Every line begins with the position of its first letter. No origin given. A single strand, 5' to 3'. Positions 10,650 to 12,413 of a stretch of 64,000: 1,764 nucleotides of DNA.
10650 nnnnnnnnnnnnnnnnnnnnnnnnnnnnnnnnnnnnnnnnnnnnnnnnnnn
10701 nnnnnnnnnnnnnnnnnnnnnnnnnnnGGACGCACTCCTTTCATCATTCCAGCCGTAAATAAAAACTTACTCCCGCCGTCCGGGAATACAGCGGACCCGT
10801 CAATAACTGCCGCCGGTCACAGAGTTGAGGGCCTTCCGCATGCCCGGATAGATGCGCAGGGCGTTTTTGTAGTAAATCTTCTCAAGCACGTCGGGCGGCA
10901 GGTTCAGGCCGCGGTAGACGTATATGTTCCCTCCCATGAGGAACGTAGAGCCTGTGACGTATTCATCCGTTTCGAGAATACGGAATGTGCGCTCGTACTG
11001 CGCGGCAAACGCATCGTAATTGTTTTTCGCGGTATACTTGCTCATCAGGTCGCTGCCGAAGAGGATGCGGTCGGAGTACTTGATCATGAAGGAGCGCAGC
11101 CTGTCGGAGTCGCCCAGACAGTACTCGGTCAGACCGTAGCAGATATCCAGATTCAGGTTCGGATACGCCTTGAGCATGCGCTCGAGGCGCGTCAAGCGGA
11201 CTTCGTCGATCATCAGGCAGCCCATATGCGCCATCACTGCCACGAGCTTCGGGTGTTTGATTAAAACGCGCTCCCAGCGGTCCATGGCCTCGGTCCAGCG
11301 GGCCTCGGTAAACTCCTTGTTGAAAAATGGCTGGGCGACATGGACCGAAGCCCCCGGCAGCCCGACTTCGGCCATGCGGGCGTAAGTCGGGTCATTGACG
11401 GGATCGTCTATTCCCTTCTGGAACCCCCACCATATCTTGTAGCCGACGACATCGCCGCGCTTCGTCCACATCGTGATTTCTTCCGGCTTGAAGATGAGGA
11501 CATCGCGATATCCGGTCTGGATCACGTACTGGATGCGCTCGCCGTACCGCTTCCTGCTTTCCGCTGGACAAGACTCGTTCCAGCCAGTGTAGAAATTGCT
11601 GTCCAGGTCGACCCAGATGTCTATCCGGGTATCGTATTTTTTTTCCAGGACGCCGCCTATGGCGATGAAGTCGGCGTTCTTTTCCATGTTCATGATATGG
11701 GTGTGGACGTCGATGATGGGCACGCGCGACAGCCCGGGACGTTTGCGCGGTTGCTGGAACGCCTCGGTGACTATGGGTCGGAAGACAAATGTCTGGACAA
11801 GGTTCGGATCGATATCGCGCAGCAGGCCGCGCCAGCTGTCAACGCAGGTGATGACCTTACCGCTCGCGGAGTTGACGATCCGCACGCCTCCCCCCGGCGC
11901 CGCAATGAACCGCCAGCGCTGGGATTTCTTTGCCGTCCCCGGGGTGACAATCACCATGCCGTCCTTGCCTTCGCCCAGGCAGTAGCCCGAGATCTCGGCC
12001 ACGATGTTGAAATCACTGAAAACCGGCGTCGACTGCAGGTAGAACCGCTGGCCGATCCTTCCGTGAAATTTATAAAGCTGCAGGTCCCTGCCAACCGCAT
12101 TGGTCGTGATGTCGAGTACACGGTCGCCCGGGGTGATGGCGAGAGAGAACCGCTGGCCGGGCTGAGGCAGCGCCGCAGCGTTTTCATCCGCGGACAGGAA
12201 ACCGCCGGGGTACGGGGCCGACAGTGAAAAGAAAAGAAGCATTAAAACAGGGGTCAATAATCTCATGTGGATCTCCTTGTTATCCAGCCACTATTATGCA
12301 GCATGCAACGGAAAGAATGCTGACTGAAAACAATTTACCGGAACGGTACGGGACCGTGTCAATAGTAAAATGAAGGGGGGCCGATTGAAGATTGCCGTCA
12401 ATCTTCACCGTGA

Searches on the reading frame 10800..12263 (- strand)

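Call 60: search_protein_families(library=pfam, proteins=[window:10800-12263:-], max_evalue=1)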
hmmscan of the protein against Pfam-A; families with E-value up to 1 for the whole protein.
window:10800-12263:- (487 aa): 2 families
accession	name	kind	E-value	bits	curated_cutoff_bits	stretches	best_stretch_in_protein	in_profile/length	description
PF04909.20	Amidohydro_2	-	1.8e-12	48.1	26.4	1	286-473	123-288/289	Amidohydrolase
PF14200.12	RicinB_lectin_2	-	0.00011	23.2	25.6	1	72-139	3-74/89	Ricin-type beta-trefoil lectin domain-like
